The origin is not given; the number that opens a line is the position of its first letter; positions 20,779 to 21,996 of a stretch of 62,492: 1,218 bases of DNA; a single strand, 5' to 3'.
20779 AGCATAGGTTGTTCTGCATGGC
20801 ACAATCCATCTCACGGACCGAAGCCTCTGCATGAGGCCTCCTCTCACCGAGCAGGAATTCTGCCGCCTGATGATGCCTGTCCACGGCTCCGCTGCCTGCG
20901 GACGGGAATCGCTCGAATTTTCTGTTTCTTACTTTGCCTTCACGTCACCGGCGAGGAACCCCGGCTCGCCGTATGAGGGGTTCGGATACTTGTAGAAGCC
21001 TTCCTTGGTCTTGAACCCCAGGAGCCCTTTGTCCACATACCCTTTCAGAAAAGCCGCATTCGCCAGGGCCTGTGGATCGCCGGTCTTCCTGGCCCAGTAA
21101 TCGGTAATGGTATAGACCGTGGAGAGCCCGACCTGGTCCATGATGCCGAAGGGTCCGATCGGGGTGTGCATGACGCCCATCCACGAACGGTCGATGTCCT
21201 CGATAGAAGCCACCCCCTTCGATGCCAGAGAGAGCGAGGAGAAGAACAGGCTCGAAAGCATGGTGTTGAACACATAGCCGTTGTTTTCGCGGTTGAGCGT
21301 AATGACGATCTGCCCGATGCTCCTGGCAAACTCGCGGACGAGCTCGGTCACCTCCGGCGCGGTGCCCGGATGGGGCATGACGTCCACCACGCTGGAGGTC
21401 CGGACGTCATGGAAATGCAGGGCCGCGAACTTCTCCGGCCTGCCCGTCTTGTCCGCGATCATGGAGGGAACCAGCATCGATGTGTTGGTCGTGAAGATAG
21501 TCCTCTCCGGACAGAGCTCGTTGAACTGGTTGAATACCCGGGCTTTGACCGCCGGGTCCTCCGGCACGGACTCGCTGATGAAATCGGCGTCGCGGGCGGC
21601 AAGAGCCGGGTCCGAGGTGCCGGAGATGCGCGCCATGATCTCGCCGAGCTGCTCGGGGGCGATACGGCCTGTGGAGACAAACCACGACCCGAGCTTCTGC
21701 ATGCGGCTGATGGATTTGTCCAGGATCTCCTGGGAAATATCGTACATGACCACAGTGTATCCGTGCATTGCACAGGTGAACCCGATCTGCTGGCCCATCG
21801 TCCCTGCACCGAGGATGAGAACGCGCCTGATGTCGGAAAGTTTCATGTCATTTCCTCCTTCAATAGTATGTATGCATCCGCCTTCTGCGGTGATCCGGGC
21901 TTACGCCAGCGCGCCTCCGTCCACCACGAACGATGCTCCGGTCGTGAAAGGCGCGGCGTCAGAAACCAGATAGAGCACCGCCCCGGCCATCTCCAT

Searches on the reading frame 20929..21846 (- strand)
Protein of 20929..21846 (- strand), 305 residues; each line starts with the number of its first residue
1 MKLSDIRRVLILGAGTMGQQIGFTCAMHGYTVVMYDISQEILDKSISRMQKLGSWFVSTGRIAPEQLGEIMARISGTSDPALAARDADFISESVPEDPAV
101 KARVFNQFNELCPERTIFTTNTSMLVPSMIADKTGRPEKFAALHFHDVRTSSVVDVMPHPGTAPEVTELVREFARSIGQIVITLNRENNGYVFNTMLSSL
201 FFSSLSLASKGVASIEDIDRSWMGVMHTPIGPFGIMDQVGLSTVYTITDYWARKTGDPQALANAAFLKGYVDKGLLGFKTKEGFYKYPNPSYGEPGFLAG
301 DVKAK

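Call 61: search_protein_families(library=pfam, proteins=[window:20929-21846:-], max_evalue=0.00001)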
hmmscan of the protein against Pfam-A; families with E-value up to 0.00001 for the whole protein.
window:20929-21846:- (305 aa): 3 families
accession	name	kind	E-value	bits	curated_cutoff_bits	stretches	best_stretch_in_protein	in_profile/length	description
PF02737.24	3HCDH_N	-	2.5e-44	151.8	22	1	9-185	2-178/180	3-hydroxyacyl-CoA dehydrogenase, NAD binding domain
PF00725.27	3HCDH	-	1.9e-19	70.4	22.1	1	190-287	1-97/97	3-hydroxyacyl-CoA dehydrogenase, C-terminal domain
PF03446.21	NAD_binding_2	-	6.1e-06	26.8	21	0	11-116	4-88/161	NAD binding domain of 6-phosphogluconate dehydrogenase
